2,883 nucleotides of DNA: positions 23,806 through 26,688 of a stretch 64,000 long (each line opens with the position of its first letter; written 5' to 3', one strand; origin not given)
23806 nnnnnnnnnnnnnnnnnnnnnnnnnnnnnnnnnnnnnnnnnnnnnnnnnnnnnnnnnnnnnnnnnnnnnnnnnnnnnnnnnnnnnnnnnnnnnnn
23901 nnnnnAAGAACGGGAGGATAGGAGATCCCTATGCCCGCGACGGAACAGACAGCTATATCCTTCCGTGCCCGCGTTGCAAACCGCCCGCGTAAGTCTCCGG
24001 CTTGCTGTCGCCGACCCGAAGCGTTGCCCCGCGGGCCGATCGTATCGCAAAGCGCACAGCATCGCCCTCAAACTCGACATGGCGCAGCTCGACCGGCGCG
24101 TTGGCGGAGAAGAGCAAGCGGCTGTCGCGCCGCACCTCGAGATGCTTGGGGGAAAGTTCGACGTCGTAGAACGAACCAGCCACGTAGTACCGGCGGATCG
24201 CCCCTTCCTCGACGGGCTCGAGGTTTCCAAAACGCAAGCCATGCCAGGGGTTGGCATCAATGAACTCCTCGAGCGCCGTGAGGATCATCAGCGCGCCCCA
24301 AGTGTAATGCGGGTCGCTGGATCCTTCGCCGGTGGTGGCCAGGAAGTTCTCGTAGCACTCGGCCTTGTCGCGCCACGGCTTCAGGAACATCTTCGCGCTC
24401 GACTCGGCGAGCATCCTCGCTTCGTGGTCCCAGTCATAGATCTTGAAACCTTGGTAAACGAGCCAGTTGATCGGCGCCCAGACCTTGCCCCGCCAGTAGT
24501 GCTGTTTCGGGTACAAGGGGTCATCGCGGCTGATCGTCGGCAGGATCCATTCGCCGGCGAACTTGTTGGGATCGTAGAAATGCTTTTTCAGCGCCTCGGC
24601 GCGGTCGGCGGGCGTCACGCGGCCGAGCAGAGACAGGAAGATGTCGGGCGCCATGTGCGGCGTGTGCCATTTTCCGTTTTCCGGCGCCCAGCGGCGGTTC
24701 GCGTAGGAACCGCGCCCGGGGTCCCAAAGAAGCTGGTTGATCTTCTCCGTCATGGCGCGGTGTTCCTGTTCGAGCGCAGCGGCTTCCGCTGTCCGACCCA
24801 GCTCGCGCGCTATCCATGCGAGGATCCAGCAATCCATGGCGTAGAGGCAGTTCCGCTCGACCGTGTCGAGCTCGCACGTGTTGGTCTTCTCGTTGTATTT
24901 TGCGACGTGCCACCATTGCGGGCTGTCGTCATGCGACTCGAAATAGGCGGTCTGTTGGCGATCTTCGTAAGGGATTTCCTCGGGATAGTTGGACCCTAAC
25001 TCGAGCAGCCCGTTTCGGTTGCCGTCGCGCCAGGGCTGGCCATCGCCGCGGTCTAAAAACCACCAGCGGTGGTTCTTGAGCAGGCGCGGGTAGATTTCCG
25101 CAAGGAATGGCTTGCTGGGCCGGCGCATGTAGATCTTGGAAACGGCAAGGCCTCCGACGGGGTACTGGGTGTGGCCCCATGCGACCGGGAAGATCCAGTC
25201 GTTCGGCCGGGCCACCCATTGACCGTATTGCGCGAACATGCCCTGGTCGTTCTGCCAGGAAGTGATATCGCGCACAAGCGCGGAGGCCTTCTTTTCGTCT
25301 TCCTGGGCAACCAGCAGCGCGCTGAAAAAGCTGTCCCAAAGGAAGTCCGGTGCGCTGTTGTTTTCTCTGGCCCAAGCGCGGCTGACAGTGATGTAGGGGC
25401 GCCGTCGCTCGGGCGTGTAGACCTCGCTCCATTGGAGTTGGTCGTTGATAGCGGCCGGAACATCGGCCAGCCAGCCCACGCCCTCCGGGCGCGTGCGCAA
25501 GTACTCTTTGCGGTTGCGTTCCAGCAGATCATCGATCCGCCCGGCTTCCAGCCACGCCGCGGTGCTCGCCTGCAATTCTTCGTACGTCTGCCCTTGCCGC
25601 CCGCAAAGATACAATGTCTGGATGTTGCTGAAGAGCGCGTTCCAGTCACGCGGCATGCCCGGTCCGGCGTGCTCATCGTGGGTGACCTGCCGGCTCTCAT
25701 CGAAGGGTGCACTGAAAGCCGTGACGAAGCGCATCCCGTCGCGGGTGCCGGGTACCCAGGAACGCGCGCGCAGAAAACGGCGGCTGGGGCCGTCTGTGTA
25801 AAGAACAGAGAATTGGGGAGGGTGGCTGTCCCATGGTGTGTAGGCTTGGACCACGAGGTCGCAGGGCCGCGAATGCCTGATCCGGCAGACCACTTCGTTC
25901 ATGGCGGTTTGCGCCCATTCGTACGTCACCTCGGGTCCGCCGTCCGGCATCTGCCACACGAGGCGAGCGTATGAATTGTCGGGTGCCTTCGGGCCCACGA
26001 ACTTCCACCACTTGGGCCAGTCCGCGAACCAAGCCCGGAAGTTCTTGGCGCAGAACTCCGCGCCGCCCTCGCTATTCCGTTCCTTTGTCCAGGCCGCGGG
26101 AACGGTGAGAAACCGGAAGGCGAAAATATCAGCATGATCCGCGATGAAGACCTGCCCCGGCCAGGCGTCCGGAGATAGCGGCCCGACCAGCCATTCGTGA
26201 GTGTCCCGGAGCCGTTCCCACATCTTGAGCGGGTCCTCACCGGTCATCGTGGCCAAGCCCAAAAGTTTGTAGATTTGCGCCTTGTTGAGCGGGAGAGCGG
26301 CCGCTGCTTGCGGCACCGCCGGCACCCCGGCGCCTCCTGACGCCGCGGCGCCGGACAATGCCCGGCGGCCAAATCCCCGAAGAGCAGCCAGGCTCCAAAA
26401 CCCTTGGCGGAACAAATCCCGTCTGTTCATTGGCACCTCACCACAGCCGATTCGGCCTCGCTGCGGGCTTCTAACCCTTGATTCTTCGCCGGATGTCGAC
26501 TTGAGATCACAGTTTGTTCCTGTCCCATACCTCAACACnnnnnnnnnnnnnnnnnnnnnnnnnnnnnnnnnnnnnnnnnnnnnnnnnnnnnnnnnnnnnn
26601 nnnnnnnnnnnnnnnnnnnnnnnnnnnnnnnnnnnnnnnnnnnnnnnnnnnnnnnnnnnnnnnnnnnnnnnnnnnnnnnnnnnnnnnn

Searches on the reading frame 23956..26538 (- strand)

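Call 62: search_protein_families(library=pfam, proteins=[window:23956-26538:-], max_evalue=0.0001)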
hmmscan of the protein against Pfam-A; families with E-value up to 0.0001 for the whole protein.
window:23956-26538:- (861 aa): 3 families
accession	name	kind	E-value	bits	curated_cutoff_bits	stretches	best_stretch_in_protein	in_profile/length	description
PF22422.2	MGH1-like_GH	-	1.1e-38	134.2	27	1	400-747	6-355/356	Mannosylglycerate hydrolase MGH1-like glycoside hydrolase domain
PF01204.24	Trehalase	-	7.5e-08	32.1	21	1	547-736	294-480/512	Trehalase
PF03200.22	Glyco_hydro_63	-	1.7e-06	27.6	22.4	1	646-753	365-488/492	Glycosyl hydrolase family 63 C-terminal domain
